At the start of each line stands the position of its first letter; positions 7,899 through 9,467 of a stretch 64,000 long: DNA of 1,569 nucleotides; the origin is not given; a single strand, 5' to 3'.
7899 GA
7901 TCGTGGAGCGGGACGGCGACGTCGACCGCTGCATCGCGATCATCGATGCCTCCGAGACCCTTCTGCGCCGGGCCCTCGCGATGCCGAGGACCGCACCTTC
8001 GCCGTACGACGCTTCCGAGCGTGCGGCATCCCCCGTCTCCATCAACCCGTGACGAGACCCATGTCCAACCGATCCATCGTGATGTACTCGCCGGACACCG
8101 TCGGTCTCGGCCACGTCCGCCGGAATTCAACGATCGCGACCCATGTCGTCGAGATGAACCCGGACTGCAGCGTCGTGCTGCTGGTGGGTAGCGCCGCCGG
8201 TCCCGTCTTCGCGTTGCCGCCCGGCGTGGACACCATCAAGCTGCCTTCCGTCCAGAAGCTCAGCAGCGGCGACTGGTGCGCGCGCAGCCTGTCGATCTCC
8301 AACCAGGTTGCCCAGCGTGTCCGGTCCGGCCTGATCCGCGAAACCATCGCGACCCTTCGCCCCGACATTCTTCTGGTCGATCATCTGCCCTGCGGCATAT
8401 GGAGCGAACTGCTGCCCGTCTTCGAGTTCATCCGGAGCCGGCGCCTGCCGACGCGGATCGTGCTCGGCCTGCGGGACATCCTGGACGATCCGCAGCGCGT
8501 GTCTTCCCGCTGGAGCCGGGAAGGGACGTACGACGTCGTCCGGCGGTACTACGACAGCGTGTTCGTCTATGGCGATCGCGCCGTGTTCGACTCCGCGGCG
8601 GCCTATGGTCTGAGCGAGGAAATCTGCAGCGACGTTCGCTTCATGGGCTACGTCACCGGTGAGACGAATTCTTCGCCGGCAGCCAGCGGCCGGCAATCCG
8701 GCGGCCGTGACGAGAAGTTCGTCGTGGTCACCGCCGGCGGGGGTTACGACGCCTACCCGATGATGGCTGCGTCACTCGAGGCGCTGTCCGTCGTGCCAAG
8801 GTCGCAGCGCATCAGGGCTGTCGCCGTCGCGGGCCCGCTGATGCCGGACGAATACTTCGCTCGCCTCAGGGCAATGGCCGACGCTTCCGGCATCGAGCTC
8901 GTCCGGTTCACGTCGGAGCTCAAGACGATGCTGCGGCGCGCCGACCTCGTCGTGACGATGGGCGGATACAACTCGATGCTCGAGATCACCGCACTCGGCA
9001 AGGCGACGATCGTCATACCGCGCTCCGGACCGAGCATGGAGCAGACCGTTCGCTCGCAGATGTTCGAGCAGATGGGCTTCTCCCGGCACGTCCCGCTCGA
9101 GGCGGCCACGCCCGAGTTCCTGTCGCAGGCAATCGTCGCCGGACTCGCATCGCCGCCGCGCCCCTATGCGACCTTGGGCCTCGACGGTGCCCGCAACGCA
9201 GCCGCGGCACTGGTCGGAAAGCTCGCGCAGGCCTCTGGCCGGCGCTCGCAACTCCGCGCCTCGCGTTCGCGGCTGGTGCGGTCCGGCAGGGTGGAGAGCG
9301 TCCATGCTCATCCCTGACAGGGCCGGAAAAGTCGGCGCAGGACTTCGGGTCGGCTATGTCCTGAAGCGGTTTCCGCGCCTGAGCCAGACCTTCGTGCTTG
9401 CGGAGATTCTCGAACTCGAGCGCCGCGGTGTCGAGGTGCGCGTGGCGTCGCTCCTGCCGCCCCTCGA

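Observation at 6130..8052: Single polypeptide fusing a GT28-like glycosyltransferase to an APH-fold kinase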

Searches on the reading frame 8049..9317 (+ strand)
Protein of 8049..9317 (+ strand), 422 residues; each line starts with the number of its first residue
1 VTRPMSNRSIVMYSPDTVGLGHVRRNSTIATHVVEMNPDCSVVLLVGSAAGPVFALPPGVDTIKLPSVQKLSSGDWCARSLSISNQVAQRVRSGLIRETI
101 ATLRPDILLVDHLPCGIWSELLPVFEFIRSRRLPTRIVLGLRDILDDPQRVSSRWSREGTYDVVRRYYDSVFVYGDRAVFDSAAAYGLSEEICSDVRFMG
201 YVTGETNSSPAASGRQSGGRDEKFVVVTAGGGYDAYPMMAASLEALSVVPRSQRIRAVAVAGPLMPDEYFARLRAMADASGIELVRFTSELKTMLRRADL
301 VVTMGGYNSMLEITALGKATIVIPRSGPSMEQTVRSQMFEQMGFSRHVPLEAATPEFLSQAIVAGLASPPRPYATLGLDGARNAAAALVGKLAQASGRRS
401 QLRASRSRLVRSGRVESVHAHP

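Call 6: search_protein_families(library=pfam, proteins=[window:8049-9317:+], max_evalue=1)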
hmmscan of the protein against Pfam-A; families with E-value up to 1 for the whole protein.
window:8049-9317:+ (422 aa): 2 families
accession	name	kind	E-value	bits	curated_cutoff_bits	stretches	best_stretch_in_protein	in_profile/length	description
PF04101.22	Glyco_tran_28_C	-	2e-10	41.4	22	1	281-374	55-149/166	Glycosyltransferase family 28 C-terminal domain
PF13692.12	Glyco_trans_1_4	-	0.04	14.6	27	1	244-328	22-112/142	Glycosyl transferases group 1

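Call 7: search_protein_families(library=ncbifam, proteins=[window:8049-9317:+], max_evalue=1)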
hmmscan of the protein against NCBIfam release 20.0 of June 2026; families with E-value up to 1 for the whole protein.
window:8049-9317:+ (422 aa): 10 families
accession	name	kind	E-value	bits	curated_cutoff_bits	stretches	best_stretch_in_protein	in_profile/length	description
TIGR00661.1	MJ1255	subfamily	3e-07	30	195.9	1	281-346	230-295/321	MJ1255/VC2487 family glycosyltransferase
TIGR01133.1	murG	equivalog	4.7e-06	25.9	250.25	1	210-363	171-321/353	undecaprenyldiphospho-muramoylpentapeptide beta-N-acetylglucosaminyltransferase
NF041548.1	PssE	equivalog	1.2e-05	25.3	120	1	281-329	42-88/146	PssE/Cps14G family polysaccharide biosynthesis glycosyltransferase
TIGR01426.2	MGT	subfamily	1.9e-05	23.8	260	1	293-363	288-355/393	macrolide family glycosyltransferase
NF033129.1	macro_glyco_Mgt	subfamily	4.4e-05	22.6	700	1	281-369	278-362/393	macrolide-inactivating glycosyltransferase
TIGR03590.1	PseG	equivalog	0.00029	20.5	153.55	1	227-324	176-268/280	UDP-2,4-diacetamido-2,4,6-trideoxy-beta-L-altropyranose hydrolase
TIGR04467.1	CGA_synthase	equivalog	0.0017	17.6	300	1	239-325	190-272/382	hydroxymethylcytosylglucuronate/cytosylglucuronate synthase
NF046028.1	GluronsyltaseWelK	equivalog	0.0026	16.9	400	1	289-329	225-265/319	beta-1,4-glucuronosyltransferase WelK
NF000362.1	self_GT_OleI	exception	0.014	14.6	700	1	293-370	317-390/424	OleI family self-immunity macrolide glycosyltransferase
NF009102.0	PRK12446.1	equivalog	0.021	13.8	339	1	287-348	242-305/352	undecaprenyldiphospho-muramoylpentapeptide beta-N-acetylglucosaminyltransferase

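Call 45: find_homologous_proteins(query=window:8049-9314:+)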
Query window:8049-9314:+ (422 aa): 207 proteins with E <= 0.001 among 8000 candidates; the best 120 are listed.
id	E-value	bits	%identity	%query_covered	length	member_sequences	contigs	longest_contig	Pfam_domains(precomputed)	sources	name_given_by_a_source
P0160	1.3e-269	912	100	99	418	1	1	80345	PF04101.23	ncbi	-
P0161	1.2e-224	764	82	99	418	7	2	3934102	PF04101.23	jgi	jgi:predicted glycosyltransferase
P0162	1.3e-175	602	66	99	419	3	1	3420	PF04101.23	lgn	-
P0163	2.9e-149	516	62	95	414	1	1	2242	PF04101.23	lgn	-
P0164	2.3e-133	463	53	94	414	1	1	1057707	PF04101.23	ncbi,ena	-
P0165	1.2e-130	454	53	92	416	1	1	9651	PF04101.23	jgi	jgi:predicted glycosyltransferase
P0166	1.3e-128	448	53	93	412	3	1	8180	PF04101.23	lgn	-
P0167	8.0e-128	445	54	89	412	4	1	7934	PF04101.23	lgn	-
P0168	7.6e-120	419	49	95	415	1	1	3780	PF04101.23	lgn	-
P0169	9.6e-120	418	49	98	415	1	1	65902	PF04101.23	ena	-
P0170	6.8e-119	416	51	90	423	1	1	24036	PF04101.23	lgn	-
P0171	6.5e-117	409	47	96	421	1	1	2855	PF04101.23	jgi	jgi:predicted glycosyltransferase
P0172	2.4e-113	397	47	89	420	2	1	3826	PF04101.23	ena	-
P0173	1.4e-110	388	48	89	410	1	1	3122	PF04101.23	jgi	jgi:predicted glycosyltransferase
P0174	1.8e-107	378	46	91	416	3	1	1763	PF04101.23,PF13692.13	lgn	-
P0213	5.5e-90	320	43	93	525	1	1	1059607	PF04101.23,PF00072.31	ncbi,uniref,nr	ncbi:response regulator [Denitrobaculum tricleocarpae]|uniref:Response regulator n=1 Tax=Denitrobacu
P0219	3.1e-88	315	43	94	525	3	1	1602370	PF04101.23,PF00072.31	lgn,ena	-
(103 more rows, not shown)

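Call 55: find_encoding_contigs(protein=P0213, flank=10000, max_places=2)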
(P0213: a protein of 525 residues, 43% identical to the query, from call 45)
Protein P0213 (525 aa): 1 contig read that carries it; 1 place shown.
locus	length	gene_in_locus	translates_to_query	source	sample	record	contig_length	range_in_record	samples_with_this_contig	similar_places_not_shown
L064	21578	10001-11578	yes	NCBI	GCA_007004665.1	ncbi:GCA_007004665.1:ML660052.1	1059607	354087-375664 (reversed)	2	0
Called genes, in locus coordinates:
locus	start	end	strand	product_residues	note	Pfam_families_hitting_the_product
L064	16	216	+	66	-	-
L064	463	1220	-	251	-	PF13340:DUF4096, PF13612:DDE_Tnp_1_3, PF01609:DDE_Tnp_1, PF13359:DDE_Tnp_4 (weak), PF13586:DDE_Tnp_1_2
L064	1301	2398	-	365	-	PF08448:PAS_4, PF00512:HisKA (weak), PF13581:HATPase_c_2 (weak), PF02518:HATPase_c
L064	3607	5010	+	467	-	PF13372:Alginate_exp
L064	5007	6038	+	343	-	-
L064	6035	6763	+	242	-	PF01636:APH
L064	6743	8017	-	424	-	PF00072:Response_reg, PF00158:Sigma54_activat, PF14532:Sigma54_activ_2, PF25601:AAA_lid_14, PF02954:HTH_8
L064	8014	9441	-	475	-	PF00512:HisKA, PF02518:HATPase_c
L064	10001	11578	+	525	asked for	PF00072:Response_reg, PF04101:Glyco_tran_28_C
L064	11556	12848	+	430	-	PF13439:Glyco_transf_4, PF13579:Glyco_trans_4_4 (faint), PF00534:Glycos_transf_1, PF13692:Glyco_trans_1_4, PF13524:Glyco_trans_1_2 (weak)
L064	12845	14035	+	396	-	PF13439:Glyco_transf_4, PF13579:Glyco_trans_4_4, PF00534:Glycos_transf_1, PF13692:Glyco_trans_1_4, PF13524:Glyco_trans_1_2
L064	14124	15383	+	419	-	PF01636:APH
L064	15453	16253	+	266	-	PF06707:DUF1194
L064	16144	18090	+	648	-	PF00664:ABC_membrane, PF00005:ABC_tran, PF02463:SMC_N (faint)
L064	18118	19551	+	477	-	PF01636:APH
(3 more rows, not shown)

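Call 56: find_encoding_contigs(protein=P0219, flank=10000, max_places=2)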
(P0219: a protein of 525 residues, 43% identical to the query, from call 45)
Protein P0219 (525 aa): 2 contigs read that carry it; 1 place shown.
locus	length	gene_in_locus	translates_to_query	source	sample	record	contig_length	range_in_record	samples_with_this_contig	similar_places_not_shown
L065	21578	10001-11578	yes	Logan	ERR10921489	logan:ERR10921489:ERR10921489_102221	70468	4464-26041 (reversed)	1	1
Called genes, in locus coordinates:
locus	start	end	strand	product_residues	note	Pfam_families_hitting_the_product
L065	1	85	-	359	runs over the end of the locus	PF01547:SBP_bac_1, PF13531:SBP_bac_11 (weak), PF13416:SBP_bac_8, PF13343:SBP_bac_6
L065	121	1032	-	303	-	PF00491:Arginase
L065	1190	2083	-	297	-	PF00126:HTH_1, PF03466:LysR_substrate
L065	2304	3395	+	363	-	PF00155:Aminotran_1_2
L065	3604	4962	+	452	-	PF13372:Alginate_exp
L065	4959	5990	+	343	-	-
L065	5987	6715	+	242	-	PF01636:APH (weak)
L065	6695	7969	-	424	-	PF00072:Response_reg, PF00158:Sigma54_activat, PF14532:Sigma54_activ_2, PF25601:AAA_lid_14, PF02954:HTH_8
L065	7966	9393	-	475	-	PF00512:HisKA, PF02518:HATPase_c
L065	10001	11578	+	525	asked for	PF00072:Response_reg, PF04101:Glyco_tran_28_C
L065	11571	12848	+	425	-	PF13439:Glyco_transf_4, PF13579:Glyco_trans_4_4 (weak), PF00534:Glycos_transf_1, PF13692:Glyco_trans_1_4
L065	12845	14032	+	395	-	PF13439:Glyco_transf_4, PF13579:Glyco_trans_4_4, PF00534:Glycos_transf_1, PF13692:Glyco_trans_1_4, PF13524:Glyco_trans_1_2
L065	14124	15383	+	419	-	PF01636:APH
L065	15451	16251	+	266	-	PF06707:DUF1194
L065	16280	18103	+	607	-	PF00664:ABC_membrane, PF00005:ABC_tran, PF02463:SMC_N (faint)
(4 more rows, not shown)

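Call 63: search_protein_families(library=padloc, proteins=[window:8049-9317:+], max_evalue=0.001)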
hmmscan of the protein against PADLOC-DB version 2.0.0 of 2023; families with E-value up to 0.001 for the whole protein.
window:8049-9317:+ (422 aa): 0 families

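Call 75: search_solved_structures(query=window:8061-9314:+, max_evalue=0.1)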
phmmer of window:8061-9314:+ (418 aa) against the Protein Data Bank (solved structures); distinct sequences matched with E-value up to 0.1: 15.
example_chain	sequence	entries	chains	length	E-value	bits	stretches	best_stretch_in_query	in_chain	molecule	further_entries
2iya_A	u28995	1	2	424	0.00068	22.1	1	279-368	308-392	OLEANDOMYCIN GLYCOSYLTRANSFERASE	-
6kqw_A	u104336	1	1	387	0.0027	20.1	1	289-360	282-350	Uncharacterized UDP-glucosyltransferase YjiC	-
6kqx_A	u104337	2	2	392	0.0027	20.1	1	289-360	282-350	Uncharacterized UDP-glucosyltransferase YjiC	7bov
3s2u_A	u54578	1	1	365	0.021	17.1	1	222-354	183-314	UDP-N-acetylglucosamine--N-acetylmuramyl-(pentapeptide) pyrophosphoryl-undecaprenol N-acet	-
6j31_A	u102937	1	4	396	0.022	17.1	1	282-385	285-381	kcn28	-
6j32_A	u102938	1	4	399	0.023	17.1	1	282-385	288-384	Kcn28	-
3iaa_A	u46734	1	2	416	0.039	16.3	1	277-368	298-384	CalG2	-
3rsc_A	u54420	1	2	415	0.041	16.2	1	277-366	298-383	CalG2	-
6pnt_A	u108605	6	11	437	0.049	15.9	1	289-351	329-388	UDP-glycosyltransferase 202A2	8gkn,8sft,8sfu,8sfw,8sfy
7vlb_A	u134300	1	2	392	0.051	15.9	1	289-360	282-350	UDP-glycosyltransferase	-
8b5s_B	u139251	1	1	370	0.092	15.1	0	210-305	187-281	UDP-glucose:(Heptosyl) LPS alpha 1,3-glucosyltransferase WaaG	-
8b5q_A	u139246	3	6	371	0.092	15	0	210-305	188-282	UDP-glucose:(Heptosyl) LPS alpha 1,3-glucosyltransferase WaaG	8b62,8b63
8b5s_A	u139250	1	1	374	0.093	15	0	210-305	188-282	UDP-glucose:(Heptosyl) LPS alpha 1,3-glucosyltransferase WaaG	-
4m83_A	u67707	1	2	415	0.099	14.9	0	278-365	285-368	Oleandomycin glycosyltransferase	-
2iyf_A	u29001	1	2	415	0.099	14.9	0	278-365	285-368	OLEANDOMYCIN GLYCOSYLTRANSFERASE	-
